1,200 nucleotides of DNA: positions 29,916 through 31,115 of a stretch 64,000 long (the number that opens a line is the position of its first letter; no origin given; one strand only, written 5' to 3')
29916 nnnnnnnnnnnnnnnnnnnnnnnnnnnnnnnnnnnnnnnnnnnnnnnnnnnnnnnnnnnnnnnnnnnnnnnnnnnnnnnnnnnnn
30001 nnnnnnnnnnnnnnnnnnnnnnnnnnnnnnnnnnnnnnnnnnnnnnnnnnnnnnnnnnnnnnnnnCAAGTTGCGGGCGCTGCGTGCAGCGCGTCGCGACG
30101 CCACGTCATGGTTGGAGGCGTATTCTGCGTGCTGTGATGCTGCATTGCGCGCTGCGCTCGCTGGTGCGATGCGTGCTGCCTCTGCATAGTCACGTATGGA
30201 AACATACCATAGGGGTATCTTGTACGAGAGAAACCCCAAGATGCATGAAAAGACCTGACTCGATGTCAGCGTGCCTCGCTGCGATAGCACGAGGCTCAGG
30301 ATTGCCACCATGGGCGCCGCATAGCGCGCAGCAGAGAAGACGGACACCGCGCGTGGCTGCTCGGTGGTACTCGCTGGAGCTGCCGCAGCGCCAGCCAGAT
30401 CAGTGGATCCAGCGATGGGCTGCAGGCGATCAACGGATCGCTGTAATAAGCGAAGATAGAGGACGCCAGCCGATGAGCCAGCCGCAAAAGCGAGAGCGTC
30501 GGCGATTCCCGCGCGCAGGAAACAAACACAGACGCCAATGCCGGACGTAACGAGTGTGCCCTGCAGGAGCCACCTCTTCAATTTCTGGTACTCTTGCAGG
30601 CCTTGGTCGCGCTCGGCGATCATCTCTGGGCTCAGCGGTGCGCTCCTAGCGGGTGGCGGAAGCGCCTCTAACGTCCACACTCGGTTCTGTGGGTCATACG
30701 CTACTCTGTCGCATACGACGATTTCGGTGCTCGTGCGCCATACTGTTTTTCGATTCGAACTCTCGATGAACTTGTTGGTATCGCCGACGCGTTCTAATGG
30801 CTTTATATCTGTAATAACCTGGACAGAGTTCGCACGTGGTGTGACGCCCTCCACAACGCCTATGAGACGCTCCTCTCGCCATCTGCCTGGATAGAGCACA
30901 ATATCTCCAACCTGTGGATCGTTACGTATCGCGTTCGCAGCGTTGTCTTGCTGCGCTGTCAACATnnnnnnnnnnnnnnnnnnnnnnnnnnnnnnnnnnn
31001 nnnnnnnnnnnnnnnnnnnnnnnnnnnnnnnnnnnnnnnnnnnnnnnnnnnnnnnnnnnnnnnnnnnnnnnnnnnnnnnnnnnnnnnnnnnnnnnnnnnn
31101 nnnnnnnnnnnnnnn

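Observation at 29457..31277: Guanylate kinase fused to a ~400-aa N-terminal region with predicted transmembrane helices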

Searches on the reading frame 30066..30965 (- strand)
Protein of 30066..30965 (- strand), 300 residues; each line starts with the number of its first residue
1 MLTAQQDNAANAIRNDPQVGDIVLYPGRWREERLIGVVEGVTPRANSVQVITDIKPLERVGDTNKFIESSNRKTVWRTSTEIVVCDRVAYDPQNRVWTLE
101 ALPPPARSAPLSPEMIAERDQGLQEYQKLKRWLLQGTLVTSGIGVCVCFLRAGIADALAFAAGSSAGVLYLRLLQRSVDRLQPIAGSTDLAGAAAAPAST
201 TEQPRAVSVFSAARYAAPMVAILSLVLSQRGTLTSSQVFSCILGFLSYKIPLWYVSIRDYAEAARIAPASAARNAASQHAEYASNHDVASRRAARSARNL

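Call 7: find_homologous_proteins(query=window:30066-30965:-, max_evalue=0.001)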
Query seq(300 aa) (300 aa): 1 proteins with E <= 0.001 among 8000 candidates.
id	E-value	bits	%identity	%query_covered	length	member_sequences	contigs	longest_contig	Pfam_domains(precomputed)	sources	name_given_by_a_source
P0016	3.9e-75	271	50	84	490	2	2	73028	PF24763.2,PF00625.28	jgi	jgi:guanylate kinase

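Call 9: find_encoding_contigs(protein=P0016, flank=8000, max_places=4)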
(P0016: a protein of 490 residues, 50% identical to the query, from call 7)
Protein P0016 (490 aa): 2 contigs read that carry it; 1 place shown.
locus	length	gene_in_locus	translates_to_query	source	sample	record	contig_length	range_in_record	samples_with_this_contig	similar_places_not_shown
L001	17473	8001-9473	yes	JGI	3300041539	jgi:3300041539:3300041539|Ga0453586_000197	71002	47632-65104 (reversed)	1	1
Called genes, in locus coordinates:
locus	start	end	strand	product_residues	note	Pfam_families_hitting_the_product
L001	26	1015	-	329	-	PF03151:TPT, PF00892:EamA (weak)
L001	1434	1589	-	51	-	-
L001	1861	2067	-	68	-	-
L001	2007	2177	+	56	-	-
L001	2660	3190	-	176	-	-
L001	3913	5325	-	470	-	PF00443:UCH, PF13423:UCH_1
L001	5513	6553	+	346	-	PF01798:Nop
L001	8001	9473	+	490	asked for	PF24763:CGL160_C (weak), PF00625:Guanylate_kin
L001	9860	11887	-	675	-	PF08676:MutL_C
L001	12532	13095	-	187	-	PF00583:Acetyltransf_1, PF13508:Acetyltransf_7, PF13673:Acetyltransf_10, PF13523:Acetyltransf_8 (weak), PF08445:FR47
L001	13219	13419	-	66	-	-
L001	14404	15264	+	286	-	PF00293:NUDIX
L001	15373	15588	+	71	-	-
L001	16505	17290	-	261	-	PF04939:RRS1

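Call 23: search_protein_representatives(alignment_id=A1)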
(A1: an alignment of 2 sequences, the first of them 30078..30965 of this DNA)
Query: 2 sequences, 304 profile positions. Proteins with E-value up to 0.001 (for the whole library): 159; up to 1e-10: 18; up to 1e-30: 2. The best 150 are listed.
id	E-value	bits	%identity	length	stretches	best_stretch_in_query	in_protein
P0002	8.7e-173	589.6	-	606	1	1-294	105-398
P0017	7.2e-37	143.3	-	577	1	17-295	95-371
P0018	2.0e-26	109.0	-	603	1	17-276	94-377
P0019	3.2e-25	105.0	-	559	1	17-272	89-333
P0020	2.8e-22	95.3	-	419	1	17-268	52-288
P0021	6.9e-18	80.9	-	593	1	17-262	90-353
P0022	1.0e-17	80.4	-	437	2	17-184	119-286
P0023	7.8e-16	74.2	-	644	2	17-229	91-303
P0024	3.8e-15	71.9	-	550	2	17-180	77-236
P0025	1.3e-14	70.2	-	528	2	17-182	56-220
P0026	4.7e-14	68.3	-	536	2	17-182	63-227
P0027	9.3e-13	64.1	-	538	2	17-180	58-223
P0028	1.4e-12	63.5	-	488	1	24-261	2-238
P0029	2.3e-12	62.8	-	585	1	17-180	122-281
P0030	1.2e-11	60.4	-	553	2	16-181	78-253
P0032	3.5e-11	58.9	-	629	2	17-187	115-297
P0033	7.1e-11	57.9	-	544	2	119-259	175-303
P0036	1.9e-10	56.5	-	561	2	117-180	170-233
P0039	1.5e-09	53.6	-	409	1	112-256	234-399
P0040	2.0e-09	53.1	-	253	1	118-251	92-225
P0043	5.5e-09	51.7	-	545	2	120-254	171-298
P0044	7.8e-09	51.2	-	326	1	105-252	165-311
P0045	1.1e-08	50.7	-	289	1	114-251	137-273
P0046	1.5e-08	50.2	-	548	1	14-256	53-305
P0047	1.8e-08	50.0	-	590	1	17-253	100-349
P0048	2.7e-08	49.4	-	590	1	16-254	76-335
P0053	2.2e-07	46.4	-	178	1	104-187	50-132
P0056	3.0e-07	46.0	-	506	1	106-256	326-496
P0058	3.8e-07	45.7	-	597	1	17-253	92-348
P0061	5.3e-07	45.2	-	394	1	106-265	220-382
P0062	6.1e-07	45.0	-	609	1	15-254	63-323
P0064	7.8e-07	44.6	-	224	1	119-252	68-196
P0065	7.9e-07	44.6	-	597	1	5-253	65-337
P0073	3.1e-06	42.7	-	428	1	103-249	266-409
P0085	1.3e-05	40.7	-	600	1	17-254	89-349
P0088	1.5e-05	40.4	-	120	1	105-183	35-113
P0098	2.7e-05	39.6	-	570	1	15-253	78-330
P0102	3.2e-05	39.3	-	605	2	17-62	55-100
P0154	5.3e-04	35.3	-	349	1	104-267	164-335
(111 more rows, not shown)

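Call 25: list_cluster_members(proteins=[P0017, P0018, P0019, P0021, P0023, P0024, P0025, P0032, P0047, P0022])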
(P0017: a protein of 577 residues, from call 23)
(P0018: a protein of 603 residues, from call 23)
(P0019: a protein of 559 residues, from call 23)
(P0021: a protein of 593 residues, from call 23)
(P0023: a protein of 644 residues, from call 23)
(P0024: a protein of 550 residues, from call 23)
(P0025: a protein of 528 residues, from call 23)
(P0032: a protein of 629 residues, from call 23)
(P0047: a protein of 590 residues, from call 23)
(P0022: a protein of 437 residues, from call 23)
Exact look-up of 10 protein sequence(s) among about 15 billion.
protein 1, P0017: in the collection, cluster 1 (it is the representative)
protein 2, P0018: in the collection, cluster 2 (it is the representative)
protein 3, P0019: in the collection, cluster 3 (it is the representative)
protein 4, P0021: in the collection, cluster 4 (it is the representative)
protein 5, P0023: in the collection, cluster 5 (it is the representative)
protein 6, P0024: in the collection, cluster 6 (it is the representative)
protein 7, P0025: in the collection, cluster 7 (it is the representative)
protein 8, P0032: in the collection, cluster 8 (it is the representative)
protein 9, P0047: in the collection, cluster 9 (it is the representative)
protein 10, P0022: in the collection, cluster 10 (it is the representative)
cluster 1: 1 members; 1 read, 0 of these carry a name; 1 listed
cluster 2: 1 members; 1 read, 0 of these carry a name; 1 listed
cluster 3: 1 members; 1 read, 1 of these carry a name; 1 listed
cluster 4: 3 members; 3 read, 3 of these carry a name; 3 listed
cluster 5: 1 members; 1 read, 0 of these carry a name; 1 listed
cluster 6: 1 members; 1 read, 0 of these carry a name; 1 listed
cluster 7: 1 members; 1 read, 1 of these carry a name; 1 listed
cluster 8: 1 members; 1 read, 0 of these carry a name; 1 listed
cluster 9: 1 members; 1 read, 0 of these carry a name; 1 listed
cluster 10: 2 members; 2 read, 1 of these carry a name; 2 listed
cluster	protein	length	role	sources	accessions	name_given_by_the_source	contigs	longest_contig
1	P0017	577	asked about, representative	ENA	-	-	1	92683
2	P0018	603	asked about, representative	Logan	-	-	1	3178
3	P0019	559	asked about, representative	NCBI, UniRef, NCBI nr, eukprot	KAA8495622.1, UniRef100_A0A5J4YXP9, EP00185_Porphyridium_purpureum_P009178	Guanylate kinase [Porphyridium purpureum] | guanylate kinase n=1 Tax=Porphyridium purpureum TaxID=35688 RepID=A0A5J4YXP9_PORPP | POR7449..scf209_3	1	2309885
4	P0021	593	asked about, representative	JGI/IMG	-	guanylate kinase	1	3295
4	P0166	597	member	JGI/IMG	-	guanylate kinase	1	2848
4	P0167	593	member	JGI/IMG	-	guanylate kinase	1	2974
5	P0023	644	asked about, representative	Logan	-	-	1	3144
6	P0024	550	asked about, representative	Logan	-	-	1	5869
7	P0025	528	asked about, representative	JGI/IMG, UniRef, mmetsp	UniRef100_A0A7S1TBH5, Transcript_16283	guanylate kinase n=1 Tax=Compsopogon caeruleus TaxID=31354 RepID=A0A7S1TBH5_9RHOD | Transcript_16283/g.33040 ORF Transcript_16283/g.33040 Transcript_16283/m.33040 ...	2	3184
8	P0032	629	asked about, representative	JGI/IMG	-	-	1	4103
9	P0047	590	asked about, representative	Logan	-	-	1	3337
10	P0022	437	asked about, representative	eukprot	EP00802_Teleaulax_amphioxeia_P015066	Tamp_15149.p1 GENE.Tamp_15149~~Tamp_15149.p1 ORF type:complete len:488 (+),score=148.51 ...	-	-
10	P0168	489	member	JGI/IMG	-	-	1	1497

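Call 26: search_protein_families(library=pfam, proteins=[P0047, P0048, P0058, P0062, P0065, P0085, P0098, P0102, P0033, P0036], max_evalue=0.01)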
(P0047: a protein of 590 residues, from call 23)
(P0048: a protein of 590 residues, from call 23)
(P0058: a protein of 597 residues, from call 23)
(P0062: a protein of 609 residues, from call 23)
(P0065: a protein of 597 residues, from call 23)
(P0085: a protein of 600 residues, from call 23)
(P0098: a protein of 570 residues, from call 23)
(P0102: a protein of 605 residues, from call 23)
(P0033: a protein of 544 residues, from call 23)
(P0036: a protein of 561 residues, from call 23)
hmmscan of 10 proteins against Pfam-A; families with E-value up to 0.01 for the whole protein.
P0047 (590 aa): 1 family
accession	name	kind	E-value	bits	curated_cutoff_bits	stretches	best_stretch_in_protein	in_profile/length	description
PF24763.1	CGL160_C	-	1.1e-13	52.2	34.2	1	216-349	8-128/133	CGL160, C-terminal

P0048 (590 aa): 1 family
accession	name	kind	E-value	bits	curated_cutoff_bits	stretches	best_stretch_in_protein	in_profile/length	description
PF24763.1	CGL160_C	-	2.1e-10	41.5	34.2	1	199-336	9-130/133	CGL160, C-terminal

P0058 (597 aa): 1 family
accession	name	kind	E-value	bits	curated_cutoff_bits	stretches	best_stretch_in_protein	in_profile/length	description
PF24763.1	CGL160_C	-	4.6e-07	30.7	34.2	1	209-348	7-128/133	CGL160, C-terminal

P0062 (609 aa): 1 family
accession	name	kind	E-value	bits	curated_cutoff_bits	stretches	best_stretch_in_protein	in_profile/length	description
PF24763.1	CGL160_C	-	1e-08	36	34.2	1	183-323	7-129/133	CGL160, C-terminal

P0065 (597 aa): 1 family
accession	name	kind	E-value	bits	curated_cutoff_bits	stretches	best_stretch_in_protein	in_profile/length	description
PF24763.1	CGL160_C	-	3.2e-11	44.1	34.2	1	196-339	7-130/133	CGL160, C-terminal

P0085 (600 aa): 1 family
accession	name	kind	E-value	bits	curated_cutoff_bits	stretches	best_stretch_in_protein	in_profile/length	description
PF24763.1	CGL160_C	-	4e-07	30.9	34.2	1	215-350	11-130/133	CGL160, C-terminal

P0098 (570 aa): 1 family
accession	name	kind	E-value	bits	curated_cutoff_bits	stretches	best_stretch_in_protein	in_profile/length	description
PF24763.1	CGL160_C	-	9.5e-10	39.4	34.2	1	200-331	2-129/133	CGL160, C-terminal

P0102 (605 aa): 1 family
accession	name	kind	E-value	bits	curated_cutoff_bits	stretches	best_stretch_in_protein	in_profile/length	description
PF24763.1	CGL160_C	-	7.4e-11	43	34.2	1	177-307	8-129/133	CGL160, C-terminal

P0033 (544 aa): 6 families
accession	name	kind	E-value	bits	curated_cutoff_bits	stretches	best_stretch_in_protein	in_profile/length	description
PF00625.27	Guanylate_kin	-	4.2e-05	23.8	25.2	0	347-376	3-32/182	Guanylate kinase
PF13191.12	AAA_16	-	5e-05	24.3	32.6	1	347-481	25-139/167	AAA ATPase domain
PF13401.12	AAA_22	-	0.00028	21.6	27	1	346-392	5-44/130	AAA domain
PF24763.1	CGL160_C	-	0.00049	20.9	34.2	1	175-294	6-125/133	CGL160, C-terminal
PF02492.25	cobW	-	0.0015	18.6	20.7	1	348-369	2-24/180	CobW/HypB/UreG, nucleotide-binding domain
PF03193.22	RsgA_GTPase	-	0.0079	16.5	30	0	340-369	100-129/174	RsgA GTPase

P0036 (561 aa): 11 families
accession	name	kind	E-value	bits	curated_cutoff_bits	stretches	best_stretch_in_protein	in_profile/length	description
PF13401.12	AAA_22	-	2.2e-06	28.4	27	1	338-410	5-33/130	AAA domain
PF13671.12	AAA_33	-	2.7e-06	28.2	27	1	340-364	1-25/143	AAA domain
PF24763.1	CGL160_C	-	5.5e-06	27.2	34.2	1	175-237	9-71/133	CGL160, C-terminal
PF20720.3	nSTAND3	-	8.9e-05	22.7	27.2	1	335-360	14-39/155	Novel STAND NTPase 3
PF13238.12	AAA_18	-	0.00013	22.8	29.4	1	342-385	2-44/128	AAA domain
PF00625.27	Guanylate_kin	-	0.00049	20.3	25.2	0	338-363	2-27/182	Guanylate kinase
PF13191.12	AAA_16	-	0.0014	19.6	32.6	0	327-366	12-56/167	AAA ATPase domain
PF05729.18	NACHT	-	0.0016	18.8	26.7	0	340-367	2-29/167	NACHT domain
PF03193.22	RsgA_GTPase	-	0.0017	18.6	30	1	335-362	103-130/174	RsgA GTPase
PF03215.21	Rad17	-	0.0029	18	23.8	0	327-361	35-68/186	Rad17 P-loop domain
PF00004.35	AAA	-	0.0044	17.9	21.2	0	342-361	2-21/131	ATPase family associated with various cellular activities (AAA)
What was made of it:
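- On CGL160 / Atp1 (UncI) ATP-synthase assembly factors: Orthologues score up to 52 bits (call 26).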

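Call 32: list_cluster_members(proteins=[P0033, P0036, P0043, P0046, P0048, P0062, P0065, P0102, P0044, P0088])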
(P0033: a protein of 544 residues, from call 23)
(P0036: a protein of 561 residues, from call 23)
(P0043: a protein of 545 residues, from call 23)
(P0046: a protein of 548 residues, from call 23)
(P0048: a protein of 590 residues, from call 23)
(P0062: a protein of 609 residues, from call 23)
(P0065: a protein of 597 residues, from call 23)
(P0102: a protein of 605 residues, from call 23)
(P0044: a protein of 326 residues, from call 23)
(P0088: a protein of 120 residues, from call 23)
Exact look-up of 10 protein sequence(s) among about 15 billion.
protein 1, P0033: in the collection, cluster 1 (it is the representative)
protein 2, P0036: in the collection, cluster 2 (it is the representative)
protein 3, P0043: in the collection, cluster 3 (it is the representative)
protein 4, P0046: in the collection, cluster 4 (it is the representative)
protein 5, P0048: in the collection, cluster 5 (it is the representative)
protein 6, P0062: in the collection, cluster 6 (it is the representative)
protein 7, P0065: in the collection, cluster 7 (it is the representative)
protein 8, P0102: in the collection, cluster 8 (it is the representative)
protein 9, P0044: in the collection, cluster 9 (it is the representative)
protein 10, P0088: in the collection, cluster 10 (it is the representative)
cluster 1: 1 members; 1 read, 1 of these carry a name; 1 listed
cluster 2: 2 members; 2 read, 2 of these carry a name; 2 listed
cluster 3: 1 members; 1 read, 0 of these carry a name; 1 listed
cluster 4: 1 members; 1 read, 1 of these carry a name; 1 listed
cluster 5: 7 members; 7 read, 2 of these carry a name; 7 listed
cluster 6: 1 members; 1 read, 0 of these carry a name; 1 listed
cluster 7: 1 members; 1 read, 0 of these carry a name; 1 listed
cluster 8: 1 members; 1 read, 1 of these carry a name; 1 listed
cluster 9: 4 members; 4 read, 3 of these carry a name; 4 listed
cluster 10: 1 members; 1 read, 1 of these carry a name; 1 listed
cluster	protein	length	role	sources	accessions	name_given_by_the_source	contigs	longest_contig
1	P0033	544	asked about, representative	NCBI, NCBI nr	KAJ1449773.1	hypothetical protein M885DRAFT_534516 [Pelagophyceae sp. CCMP2097]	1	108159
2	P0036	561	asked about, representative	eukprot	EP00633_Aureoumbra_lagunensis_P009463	CAMPEP_0197322556 /NCGR_PEP_ID=MMETSP0891-20130614/69971_1 /TAXON_ID=44058 ...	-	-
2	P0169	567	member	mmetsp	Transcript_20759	Transcript_20759/g.31737 ORF Transcript_20759/g.31737 Transcript_20759/m.31737 ...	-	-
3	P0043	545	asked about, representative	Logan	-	-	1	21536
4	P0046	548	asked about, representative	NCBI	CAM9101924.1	unnamed protein product [Chrysoparadoxa australica]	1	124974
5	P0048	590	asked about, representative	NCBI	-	-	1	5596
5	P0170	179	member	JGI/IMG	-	hypothetical protein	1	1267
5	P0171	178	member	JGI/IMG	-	hypothetical protein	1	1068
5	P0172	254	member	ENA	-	-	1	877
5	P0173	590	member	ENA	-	-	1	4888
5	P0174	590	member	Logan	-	-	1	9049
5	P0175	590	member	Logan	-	-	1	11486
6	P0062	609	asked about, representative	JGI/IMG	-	-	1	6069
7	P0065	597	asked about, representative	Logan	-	-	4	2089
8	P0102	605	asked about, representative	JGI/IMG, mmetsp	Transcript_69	Transcript_69/g.229 ORF Transcript_69/g.229 Transcript_69/m.229 type:complete len:606 (-) ...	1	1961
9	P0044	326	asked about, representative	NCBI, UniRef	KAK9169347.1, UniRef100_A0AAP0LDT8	hypothetical protein Syun_001487 [Stephania yunnanensis] | DUF7755 domain-containing protein n=1 Tax=Stephania yunnanensis TaxID=152371 ...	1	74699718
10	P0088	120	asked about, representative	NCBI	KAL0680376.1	hypothetical protein Bca4012_008358 [Brassica carinata]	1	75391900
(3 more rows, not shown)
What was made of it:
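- Ochrophyte members: Pelagophyceae sp. CCMP2097, Aureoumbra, Chrysoparadoxa (call 32). The same fusion occurs in transcriptome-derived proteins of other red-lineage algae (calls 25, 32).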

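Call 33: search_protein_families(library=pfam, proteins=[P0039, P0040, P0044, P0045, P0053, P0056, P0061, P0064, P0073, P0154], max_evalue=0.01)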
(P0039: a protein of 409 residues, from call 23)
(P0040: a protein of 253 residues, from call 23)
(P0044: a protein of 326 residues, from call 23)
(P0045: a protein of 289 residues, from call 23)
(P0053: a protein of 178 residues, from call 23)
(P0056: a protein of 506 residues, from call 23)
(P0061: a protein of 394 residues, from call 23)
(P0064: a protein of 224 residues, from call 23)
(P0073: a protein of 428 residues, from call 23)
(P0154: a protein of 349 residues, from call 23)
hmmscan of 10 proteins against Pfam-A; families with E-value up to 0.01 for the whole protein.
P0039 (409 aa): 2 families
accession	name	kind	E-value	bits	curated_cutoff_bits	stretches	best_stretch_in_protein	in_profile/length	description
PF24938.1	DUF7755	-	8e-16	58.3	27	1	29-137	3-114/150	Domain of unknown function (DUF7755)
PF24763.1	CGL160_C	-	4.9e-09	37.1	34.2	1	243-305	8-70/133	CGL160, C-terminal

P0040 (253 aa): 2 families
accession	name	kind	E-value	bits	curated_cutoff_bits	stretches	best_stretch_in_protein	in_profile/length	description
PF24763.1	CGL160_C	-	2.1e-13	51.2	34.2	1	95-161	8-74/133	CGL160, C-terminal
PF03899.21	ATP-synt_I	-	0.0013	19.6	25.1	0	111-220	6-99/99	ATP synthase I chain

P0044 (326 aa): 2 families
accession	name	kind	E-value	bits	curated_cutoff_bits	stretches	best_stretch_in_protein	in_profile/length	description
PF24938.1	DUF7755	-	3.3e-52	176.4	27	1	1-148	4-149/150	Domain of unknown function (DUF7755)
PF24763.1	CGL160_C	-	7.8e-06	26.7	34.2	1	178-316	5-132/133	CGL160, C-terminal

P0045 (289 aa): 2 families
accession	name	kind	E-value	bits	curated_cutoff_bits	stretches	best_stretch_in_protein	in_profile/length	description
PF24938.1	DUF7755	-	2.9e-06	27.3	27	1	22-109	2-103/150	Domain of unknown function (DUF7755)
PF24763.1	CGL160_C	-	2.9e-05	24.9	34.2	1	147-278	11-131/133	CGL160, C-terminal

P0053 (178 aa): 2 families
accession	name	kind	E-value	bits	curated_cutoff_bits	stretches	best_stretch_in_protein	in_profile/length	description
PF24763.1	CGL160_C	-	1.2e-13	52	34.2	1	67-175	9-132/133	CGL160, C-terminal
PF03899.21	ATP-synt_I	-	0.0047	17.8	25.1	0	77-140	1-75/99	ATP synthase I chain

P0056 (506 aa): 3 families
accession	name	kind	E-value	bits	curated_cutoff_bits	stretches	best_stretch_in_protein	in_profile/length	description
PF24938.1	DUF7755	-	9.3e-20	71.1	27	1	132-236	3-108/150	Domain of unknown function (DUF7755)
PF24763.1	CGL160_C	-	1.4e-08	35.6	34.2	1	343-412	10-79/133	CGL160, C-terminal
PF03899.21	ATP-synt_I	-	0.0008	20.2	25.1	1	356-407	5-56/99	ATP synthase I chain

P0061 (394 aa): 2 families
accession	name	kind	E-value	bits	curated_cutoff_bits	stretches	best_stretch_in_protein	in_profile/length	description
PF24938.1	DUF7755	-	5.7e-39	133.4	27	1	31-145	1-119/150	Domain of unknown function (DUF7755)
PF24763.1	CGL160_C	-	3.9e-05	24.5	34.2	1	238-371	11-129/133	CGL160, C-terminal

P0064 (224 aa): 2 families
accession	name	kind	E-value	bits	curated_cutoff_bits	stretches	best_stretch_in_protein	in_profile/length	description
PF24763.1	CGL160_C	-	1.8e-09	38.5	34.2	1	68-201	6-132/133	CGL160, C-terminal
PF03899.21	ATP-synt_I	-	0.00028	21.7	25.1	1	83-190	3-99/99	ATP synthase I chain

P0073 (428 aa): 2 families
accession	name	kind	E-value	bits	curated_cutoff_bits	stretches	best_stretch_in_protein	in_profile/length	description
PF24938.1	DUF7755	-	1.9e-55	186.9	27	1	102-252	1-150/150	Domain of unknown function (DUF7755)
PF24763.1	CGL160_C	-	1.7e-05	25.6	34.2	1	281-417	6-132/133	CGL160, C-terminal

P0154 (349 aa): 1 family
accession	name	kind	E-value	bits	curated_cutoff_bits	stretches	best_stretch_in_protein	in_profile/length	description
PF24763.1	CGL160_C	-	1.4e-16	61.5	34.2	1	183-325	7-132/133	CGL160, C-terminal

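Call 59: find_homologous_proteins(query=P0048, max_evalue=0.00001)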
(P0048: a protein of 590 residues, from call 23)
Query P0048 (590 aa): 20 proteins with E <= 0.00001 among 8000 candidates.
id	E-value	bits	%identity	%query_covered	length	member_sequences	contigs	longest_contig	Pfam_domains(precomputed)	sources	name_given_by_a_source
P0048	0.0e+0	1303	100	100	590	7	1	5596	PF24763.2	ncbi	-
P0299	0.0e+0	1086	88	94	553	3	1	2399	PF24763.2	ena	-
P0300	1.1e-251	854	68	99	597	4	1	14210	PF24763.2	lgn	-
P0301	1.3e-251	854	67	99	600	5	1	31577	PF24763.2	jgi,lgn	jgi:hypothetical protein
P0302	1.2e-244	831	67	98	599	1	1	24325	PF24763.2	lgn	-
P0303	6.6e-172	591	50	99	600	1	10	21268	PF24763.2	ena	-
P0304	3.2e-162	559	49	98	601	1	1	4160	PF24763.2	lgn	-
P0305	4.5e-157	542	49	95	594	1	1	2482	PF24763.2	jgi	jgi:hypothetical protein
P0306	1.9e-156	540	49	92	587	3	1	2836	PF24763.2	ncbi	-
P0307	1.1e-155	537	48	96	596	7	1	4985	PF24763.2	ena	-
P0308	3.0e-155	536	52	90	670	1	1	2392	PF24763.2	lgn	-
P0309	1.0e-154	534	48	96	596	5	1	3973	PF24763.2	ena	-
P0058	2.9e-153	529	51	90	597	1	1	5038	PF24763.2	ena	-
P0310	2.9e-148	513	65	60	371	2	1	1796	PF24763.2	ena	-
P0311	9.0e-148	511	48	95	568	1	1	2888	PF24763.2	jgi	-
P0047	1.6e-130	454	43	96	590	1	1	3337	PF24763.2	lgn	-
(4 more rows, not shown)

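Call 60: find_encoding_contigs(protein=P0048, flank=3000, max_places=3)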
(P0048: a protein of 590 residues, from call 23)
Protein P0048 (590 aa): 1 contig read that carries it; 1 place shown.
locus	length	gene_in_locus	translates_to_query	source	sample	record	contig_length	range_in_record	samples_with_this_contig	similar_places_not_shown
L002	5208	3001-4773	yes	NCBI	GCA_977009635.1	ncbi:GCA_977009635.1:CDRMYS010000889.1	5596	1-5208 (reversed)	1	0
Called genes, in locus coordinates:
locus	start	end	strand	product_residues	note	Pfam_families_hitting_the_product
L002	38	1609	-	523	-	PF07719:TPR_2 (faint), PF13174:TPR_6 (faint), PF13176:TPR_7 (faint), PF13371:TPR_9 (faint), PF13424:TPR_12 (faint), PF13428:TPR_14 (faint), PF25058:ARM_TT21 (weak), PF00515:TPR_1 (weak), +6 more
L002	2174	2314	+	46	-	-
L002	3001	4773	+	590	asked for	PF24763:CGL160_C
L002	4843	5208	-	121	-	?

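Call 71: search_protein_families(library=pfam, alignment_id=A4, max_evalue=0.01)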
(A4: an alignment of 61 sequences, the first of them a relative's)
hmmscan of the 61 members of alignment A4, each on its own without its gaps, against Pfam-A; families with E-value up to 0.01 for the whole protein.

A. member 1, P0040 (253 aa): 2 families
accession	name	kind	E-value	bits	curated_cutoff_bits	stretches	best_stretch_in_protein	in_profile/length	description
PF24763.1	CGL160_C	-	2.1e-13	51.2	34.2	1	95-161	8-74/133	CGL160, C-terminal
PF03899.21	ATP-synt_I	-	0.0013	19.6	25.1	0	111-220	6-99/99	ATP synthase I chain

B. families by the number of members that match (of 61 scanned): 6 families
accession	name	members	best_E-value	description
PF24763.1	CGL160_C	60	1.5e-29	CGL160, C-terminal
PF03899.21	ATP-synt_I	31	7.6e-09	ATP synthase I chain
PF12966.13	AtpR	6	4e-05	N-ATPase, AtpR subunit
PF24938.1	DUF7755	5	1.9e-13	Domain of unknown function (DUF7755)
PF19261.4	DUF5904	1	0.0015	Domain of unknown function (DUF5904)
PF03647.18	Tmemb_14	1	0.0074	Transmembrane proteins 14C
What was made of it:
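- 30192..30632 (-): Residues 216-362: four-helix membrane module of the CGL160_C / ATP-synt_I (Atp1/UncI) superfamily, with an amphipathic pre-helix carrying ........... Of those other proteins, 60/61 match CGL160_C and 31/61 match ATP-synt_I (call 71).
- Closest known: Bacterial/cyanobacterial Atp1. Same: Half of the green relatives of the red module also hit PF03899 (31/61, best E 7.6e-9, call 71).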
